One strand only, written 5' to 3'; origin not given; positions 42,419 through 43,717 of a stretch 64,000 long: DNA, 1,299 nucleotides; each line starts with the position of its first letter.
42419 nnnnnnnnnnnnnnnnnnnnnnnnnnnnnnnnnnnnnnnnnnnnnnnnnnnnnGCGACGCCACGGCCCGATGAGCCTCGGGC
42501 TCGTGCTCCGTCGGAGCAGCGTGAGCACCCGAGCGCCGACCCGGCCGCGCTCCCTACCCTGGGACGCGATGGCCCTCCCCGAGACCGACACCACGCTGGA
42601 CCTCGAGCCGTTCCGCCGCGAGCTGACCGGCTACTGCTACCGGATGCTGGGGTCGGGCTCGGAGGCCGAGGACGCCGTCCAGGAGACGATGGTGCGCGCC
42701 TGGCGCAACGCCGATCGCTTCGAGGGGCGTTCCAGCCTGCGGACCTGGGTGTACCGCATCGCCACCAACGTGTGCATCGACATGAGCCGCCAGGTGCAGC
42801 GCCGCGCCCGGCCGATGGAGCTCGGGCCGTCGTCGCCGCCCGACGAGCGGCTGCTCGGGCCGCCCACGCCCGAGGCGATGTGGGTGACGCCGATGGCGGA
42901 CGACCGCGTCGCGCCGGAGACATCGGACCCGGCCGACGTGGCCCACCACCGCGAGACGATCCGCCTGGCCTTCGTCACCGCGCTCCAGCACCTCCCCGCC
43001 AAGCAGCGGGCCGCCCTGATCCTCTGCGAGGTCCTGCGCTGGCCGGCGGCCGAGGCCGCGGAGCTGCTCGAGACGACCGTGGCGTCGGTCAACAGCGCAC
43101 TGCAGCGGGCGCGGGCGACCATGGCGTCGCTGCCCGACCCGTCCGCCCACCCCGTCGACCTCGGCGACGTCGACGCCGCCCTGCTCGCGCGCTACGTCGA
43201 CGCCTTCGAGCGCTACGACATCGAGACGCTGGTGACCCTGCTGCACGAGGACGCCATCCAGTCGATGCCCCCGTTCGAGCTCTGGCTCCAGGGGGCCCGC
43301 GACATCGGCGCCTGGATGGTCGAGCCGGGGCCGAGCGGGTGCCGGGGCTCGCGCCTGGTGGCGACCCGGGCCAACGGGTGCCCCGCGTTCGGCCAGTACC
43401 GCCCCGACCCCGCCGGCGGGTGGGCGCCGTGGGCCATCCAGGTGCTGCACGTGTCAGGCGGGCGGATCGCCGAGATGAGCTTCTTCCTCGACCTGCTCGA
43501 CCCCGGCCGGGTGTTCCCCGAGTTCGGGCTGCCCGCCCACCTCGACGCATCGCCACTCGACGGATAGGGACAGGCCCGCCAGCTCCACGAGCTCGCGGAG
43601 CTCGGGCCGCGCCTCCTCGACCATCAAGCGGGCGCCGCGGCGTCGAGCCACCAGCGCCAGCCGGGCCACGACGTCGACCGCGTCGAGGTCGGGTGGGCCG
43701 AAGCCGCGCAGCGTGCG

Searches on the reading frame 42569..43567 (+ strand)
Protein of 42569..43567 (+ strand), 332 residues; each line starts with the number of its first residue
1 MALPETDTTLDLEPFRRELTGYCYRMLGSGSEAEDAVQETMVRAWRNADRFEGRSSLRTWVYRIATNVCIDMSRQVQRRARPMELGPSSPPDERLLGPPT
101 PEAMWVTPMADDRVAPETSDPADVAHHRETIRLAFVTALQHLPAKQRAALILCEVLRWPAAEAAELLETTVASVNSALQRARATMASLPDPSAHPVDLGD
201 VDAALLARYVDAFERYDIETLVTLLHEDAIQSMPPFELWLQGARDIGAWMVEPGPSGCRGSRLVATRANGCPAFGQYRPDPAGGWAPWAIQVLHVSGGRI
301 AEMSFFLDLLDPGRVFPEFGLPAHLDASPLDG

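Call 74: search_protein_families(library=pfam, proteins=[window:42569-43567:+], max_evalue=0.001)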
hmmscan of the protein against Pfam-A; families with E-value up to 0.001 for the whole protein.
window:42569-43567:+ (332 aa): 4 families
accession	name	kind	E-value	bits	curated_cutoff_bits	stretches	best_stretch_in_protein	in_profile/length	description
PF04542.20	Sigma70_r2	-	3.1e-22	78.6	24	1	15-78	5-70/71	Sigma-70 region 2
PF08281.18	Sigma70_r4_2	-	2.8e-14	52.9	25.7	1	133-185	2-54/54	Sigma-70, region 4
PF12680.13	SnoaL_2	-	7.1e-07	30.2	27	1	207-303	2-102/102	SnoaL-like domain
PF22029.2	PhyR_sigma2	-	3.6e-05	24.2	27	1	25-64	14-53/55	Sigma2 domain of PhyR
